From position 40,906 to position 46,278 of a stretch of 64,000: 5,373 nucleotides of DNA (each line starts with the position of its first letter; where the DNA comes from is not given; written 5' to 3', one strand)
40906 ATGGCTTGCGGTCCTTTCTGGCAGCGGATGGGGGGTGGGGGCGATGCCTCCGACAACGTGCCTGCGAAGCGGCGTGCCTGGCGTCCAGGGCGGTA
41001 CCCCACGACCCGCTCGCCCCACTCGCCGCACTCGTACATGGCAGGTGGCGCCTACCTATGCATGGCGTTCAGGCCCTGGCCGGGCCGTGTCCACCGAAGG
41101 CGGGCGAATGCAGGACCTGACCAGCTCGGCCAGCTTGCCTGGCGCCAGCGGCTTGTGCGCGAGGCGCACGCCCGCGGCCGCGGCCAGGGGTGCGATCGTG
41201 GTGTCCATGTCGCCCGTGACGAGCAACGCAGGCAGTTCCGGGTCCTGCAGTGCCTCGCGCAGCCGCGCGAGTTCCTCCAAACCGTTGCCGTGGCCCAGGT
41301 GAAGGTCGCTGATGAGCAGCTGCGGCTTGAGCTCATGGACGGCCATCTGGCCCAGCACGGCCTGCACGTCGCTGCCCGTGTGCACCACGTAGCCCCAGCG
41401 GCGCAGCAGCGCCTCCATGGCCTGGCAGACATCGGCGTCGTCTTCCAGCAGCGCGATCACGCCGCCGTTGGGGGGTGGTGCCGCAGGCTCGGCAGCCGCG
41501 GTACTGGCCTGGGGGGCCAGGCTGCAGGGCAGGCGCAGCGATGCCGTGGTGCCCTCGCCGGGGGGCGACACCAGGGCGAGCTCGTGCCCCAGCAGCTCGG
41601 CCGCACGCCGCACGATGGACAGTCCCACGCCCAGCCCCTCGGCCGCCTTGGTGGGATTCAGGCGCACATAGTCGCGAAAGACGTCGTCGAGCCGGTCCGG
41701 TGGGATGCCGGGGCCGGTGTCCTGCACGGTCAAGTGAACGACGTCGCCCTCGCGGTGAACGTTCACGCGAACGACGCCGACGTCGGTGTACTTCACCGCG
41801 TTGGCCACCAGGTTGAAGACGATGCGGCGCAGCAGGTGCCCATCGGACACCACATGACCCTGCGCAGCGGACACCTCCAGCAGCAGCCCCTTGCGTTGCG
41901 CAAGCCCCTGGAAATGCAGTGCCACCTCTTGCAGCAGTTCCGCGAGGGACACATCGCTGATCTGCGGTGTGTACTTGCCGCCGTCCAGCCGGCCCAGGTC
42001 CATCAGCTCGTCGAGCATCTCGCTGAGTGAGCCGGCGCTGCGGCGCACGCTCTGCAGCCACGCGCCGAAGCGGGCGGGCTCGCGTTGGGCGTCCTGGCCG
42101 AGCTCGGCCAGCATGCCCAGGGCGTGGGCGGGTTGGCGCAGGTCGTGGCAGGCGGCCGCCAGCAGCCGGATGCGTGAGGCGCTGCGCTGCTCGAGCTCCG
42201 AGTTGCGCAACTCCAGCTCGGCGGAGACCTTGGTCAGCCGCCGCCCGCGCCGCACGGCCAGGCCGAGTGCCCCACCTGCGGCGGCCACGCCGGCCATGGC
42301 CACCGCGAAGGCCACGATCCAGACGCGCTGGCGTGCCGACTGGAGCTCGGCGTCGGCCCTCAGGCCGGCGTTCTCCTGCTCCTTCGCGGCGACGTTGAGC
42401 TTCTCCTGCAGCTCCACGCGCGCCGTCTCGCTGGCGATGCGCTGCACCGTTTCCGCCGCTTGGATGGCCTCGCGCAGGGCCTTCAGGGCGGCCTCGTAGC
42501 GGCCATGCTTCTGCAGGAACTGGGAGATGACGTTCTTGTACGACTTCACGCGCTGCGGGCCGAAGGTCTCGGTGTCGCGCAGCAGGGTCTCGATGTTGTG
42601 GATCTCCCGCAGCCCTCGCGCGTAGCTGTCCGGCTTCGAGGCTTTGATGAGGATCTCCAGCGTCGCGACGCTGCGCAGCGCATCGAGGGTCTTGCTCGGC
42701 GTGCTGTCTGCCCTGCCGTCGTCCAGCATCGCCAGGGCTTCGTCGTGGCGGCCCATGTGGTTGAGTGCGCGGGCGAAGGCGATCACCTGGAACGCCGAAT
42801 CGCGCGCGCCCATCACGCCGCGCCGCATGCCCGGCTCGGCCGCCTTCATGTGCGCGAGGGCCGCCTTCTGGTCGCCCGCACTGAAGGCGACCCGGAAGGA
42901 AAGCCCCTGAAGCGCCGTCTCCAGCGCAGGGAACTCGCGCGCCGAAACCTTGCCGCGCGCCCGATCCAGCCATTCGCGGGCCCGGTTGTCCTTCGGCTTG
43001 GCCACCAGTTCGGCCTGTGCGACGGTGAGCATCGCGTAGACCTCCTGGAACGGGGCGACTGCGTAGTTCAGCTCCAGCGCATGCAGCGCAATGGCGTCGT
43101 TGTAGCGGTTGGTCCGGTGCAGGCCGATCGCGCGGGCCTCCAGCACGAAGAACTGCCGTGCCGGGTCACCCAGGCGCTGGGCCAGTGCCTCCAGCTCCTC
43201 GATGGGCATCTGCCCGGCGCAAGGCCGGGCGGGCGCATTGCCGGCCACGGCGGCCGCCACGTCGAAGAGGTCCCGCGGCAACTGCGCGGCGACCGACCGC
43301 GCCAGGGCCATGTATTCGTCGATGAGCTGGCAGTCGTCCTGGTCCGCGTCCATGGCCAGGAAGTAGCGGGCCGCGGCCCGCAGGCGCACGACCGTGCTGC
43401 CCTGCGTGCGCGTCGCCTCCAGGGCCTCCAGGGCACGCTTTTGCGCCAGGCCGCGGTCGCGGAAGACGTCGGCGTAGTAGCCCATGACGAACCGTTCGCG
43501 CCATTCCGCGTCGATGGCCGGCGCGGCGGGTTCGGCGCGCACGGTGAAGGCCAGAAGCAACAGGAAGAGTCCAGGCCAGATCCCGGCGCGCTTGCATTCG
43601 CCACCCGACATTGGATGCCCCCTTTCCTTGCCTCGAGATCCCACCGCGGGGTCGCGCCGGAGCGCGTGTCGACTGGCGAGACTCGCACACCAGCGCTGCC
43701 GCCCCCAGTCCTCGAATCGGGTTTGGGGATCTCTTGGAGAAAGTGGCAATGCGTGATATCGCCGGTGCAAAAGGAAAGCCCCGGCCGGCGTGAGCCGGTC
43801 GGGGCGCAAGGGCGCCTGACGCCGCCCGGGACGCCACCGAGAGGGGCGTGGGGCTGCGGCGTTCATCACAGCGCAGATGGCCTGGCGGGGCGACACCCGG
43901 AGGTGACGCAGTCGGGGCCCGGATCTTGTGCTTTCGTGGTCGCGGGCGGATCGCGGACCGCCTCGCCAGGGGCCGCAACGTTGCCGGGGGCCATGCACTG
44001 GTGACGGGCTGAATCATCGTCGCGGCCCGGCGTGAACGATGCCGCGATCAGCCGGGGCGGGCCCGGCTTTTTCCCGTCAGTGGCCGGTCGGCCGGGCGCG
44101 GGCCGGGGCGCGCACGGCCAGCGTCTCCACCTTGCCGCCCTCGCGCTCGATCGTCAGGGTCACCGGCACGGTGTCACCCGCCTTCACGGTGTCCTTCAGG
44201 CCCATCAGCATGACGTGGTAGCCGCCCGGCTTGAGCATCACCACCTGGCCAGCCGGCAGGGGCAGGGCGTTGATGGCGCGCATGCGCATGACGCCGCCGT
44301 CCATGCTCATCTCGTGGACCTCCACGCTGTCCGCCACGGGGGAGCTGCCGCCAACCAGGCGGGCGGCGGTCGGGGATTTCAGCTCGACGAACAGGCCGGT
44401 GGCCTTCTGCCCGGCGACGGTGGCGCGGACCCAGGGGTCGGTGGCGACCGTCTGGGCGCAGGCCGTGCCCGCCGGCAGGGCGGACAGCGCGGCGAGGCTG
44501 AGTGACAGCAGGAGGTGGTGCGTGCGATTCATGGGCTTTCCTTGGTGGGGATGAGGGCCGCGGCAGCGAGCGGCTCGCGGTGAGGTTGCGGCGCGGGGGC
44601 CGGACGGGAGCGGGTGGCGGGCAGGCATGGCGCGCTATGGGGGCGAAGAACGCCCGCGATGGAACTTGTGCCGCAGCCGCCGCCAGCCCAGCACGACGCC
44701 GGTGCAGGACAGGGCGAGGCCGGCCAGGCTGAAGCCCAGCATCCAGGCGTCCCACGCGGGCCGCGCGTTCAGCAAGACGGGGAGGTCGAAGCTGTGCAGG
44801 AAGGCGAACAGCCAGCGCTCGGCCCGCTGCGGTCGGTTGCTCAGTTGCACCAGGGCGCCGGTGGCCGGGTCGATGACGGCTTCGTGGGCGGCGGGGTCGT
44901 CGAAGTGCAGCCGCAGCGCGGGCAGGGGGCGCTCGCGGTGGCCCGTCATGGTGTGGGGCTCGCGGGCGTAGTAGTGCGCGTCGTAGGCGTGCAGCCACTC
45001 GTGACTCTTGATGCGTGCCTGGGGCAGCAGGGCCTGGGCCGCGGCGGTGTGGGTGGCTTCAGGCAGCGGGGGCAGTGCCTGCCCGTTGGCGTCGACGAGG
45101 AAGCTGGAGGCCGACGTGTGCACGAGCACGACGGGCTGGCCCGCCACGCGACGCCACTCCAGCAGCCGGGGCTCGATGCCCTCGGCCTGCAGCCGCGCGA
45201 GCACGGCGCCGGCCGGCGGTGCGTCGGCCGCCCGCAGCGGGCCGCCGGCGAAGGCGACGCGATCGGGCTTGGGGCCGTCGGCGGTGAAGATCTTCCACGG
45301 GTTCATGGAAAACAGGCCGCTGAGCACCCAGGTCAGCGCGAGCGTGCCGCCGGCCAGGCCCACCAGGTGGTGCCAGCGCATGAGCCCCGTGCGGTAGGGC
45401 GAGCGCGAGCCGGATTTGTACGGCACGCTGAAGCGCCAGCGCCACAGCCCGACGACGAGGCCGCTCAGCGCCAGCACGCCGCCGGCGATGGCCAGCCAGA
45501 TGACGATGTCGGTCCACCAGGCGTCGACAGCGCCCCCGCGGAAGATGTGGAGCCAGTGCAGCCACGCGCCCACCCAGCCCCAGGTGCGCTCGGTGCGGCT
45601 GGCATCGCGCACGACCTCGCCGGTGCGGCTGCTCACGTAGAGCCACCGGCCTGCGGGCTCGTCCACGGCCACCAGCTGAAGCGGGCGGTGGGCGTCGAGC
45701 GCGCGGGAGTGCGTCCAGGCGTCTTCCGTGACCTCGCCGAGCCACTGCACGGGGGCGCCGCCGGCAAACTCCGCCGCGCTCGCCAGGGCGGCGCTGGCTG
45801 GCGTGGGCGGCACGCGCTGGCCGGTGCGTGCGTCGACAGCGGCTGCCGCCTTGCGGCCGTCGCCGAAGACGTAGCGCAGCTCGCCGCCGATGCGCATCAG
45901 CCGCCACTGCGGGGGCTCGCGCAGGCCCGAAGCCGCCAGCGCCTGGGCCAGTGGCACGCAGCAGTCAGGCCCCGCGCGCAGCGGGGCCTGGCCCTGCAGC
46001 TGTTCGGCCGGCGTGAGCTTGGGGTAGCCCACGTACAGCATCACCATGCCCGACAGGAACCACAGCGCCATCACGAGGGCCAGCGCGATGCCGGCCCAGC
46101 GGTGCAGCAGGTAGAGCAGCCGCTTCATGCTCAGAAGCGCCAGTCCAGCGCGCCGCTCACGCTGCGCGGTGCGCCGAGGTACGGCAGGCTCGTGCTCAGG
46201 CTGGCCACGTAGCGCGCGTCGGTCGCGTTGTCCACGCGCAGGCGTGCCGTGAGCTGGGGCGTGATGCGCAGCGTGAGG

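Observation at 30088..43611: Five tandem paralogous hybrid sensor kinases arranged in an alternating A-B-A-B-A pattern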

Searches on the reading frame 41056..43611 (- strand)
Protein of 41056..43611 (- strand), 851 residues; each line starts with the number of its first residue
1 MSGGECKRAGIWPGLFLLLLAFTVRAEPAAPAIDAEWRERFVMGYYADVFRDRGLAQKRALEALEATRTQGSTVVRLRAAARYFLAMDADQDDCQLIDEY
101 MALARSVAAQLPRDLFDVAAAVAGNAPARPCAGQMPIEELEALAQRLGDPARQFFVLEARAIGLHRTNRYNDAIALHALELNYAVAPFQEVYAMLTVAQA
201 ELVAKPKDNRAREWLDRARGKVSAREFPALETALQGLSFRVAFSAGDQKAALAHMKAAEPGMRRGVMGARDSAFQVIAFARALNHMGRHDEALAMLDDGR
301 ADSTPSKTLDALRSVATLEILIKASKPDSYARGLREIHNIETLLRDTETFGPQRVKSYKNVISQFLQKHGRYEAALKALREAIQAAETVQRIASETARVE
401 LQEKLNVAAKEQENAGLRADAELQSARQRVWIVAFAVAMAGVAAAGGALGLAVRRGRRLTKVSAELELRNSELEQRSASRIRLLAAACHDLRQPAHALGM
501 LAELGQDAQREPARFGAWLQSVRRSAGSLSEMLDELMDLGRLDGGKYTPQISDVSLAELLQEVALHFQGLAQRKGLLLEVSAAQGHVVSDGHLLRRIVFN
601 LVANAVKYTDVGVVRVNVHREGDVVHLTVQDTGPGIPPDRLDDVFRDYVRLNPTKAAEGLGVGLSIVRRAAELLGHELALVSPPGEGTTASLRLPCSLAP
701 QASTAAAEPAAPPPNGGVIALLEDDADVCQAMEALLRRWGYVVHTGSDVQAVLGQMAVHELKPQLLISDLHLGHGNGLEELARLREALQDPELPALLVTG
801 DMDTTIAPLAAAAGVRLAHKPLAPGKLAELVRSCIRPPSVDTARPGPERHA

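Call 4: search_protein_families(library=pfam, proteins=[window:41056-43611:-], max_evalue=0.01)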
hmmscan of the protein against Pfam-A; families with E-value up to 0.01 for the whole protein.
window:41056-43611:- (851 aa): 4 families
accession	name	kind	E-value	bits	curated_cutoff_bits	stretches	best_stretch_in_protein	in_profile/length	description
PF02518.31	HATPase_c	-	4.6e-25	88.7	26.4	1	590-696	2-109/111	Histidine kinase-, DNA gyrase B-, and HSP90-like ATPase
PF00072.30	Response_reg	-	2e-11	44.5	30.2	1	719-831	1-110/111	Response regulator receiver domain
PF00512.31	HisKA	-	2.9e-08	34.1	26.9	1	480-545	2-66/66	His Kinase A (phospho-acceptor) domain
PF13374.12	TPR_10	-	5.4e-05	23.5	27.5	0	359-389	5-35/42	Tetratricopeptide repeat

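Call 5: search_protein_families(library=ncbifam, proteins=[window:41056-43611:-], max_evalue=0.01)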
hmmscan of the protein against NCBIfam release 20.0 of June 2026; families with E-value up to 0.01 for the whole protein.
window:41056-43611:- (851 aa): 99 families (the best 25 are shown)
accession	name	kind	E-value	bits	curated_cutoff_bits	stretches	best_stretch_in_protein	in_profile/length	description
NF041832.1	near_NosP_CTERM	subfamily_domain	4.7e-75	253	400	1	475-832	2-367/370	NahK/ErcS family hybrid sensor histidine kinase/response regulator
NF041831.1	NO_HK_NahK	exception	1.2e-54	185.6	1500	1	460-828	474-847/854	hybrid sensor histidine kinase/response regulator NahK/ErcS'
TIGR02956.1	TMAO_torS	equivalog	2.8e-42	144.9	676.5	1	472-839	456-824/967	TMAO reductase system sensor histidine kinase/response regulator TorS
NF008302.0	PRK11091.1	equivalog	2.5e-35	121.9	838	1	470-797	273-604/779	aerobic respiration two-component sensor histidine kinase ArcB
NF038297.2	hybrid_HK_HrmK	equivalog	1.1e-33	116.8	725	1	452-794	207-566/607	hybrid histidine kinase/response regulator HrmK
NF046044.1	PnpS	equivalog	6.4e-31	107.7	400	1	479-695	169-390/390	two-component system histidine kinase PnpS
NF041947.1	LuxQ_Vibrio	equivalog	1e-30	106.4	1200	1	470-802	462-805/843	quorum-sensing autoinducer 2 sensor kinase/phosphatase LuxQ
NF006800.0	PRK09303.1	equivalog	1.1e-30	106.9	342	1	466-696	137-377/383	histidine kinase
NF011874.0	PRK15347.1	equivalog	1.1e-30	106.4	852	1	463-698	381-616/921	two component system sensor kinase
NF041880.1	EPS_EpsF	equivalog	2.7e-30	105.3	900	1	482-688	276-483/492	response regulator EpsF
TIGR02966.1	phoR_proteo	equivalog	6.2e-30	104.4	334.2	1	472-692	106-331/333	phosphate regulon sensor histidine kinase PhoR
TIGR01386.1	cztS_silS_copS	subfamily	1.4e-28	100.1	292.55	1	488-694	249-456/457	heavy metal sensor histidine kinase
NF007898.0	PRK10604.1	equivalog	7.3e-28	97.9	478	1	466-699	198-426/433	two-component system sensor histidine kinase RstB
NF008312.0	PRK11100.1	equivalog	3.3e-27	95.5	356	1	453-696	230-474/477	two-component system sensor histidine kinase CreC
NF040691.1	MtrAB_MtrB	equivalog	5.9e-26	91.5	450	1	461-696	252-492/507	MtrAB system histidine kinase MtrB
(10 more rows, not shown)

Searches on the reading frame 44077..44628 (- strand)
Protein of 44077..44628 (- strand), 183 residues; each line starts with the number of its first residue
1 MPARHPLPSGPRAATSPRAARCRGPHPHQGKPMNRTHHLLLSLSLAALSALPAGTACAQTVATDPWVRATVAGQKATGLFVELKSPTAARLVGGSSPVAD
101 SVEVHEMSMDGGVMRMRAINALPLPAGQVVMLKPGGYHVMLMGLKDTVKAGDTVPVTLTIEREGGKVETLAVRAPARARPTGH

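Call 9: search_protein_families(library=pfam, proteins=[window:44077-44628:-], max_evalue=0.001)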
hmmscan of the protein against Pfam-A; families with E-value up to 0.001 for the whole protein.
window:44077-44628:- (183 aa): 1 family
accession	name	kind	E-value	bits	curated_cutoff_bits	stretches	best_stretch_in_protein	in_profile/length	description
PF04314.18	PCuAC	-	1.6e-36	124.9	29.4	1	63-164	2-105/109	Copper chaperone PCu(A)C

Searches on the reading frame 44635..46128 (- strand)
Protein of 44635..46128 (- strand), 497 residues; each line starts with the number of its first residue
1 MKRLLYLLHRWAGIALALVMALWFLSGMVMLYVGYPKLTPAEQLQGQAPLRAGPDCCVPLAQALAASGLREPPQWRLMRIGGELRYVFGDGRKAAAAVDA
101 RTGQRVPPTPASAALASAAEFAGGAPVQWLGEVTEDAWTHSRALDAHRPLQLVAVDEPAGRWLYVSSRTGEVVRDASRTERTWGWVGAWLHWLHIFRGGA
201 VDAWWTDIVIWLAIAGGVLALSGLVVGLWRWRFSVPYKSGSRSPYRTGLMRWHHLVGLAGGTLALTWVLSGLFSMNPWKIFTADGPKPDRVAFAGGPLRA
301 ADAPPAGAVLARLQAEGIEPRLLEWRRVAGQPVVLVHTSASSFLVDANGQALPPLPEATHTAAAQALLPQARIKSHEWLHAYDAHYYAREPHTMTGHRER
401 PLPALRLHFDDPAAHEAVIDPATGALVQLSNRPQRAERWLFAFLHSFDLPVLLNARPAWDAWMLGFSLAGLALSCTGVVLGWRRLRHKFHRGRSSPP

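Call 9: search_protein_families(library=pfam, proteins=[window:44635-46128:-], max_evalue=0.001)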
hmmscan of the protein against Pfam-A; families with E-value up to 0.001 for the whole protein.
window:44635-46128:- (497 aa): 1 family
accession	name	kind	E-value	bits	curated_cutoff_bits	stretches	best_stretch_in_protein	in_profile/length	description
PF03929.21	PepSY_TM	-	8.7e-16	59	28.8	2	8-283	3-211/295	PepSY-associated TM region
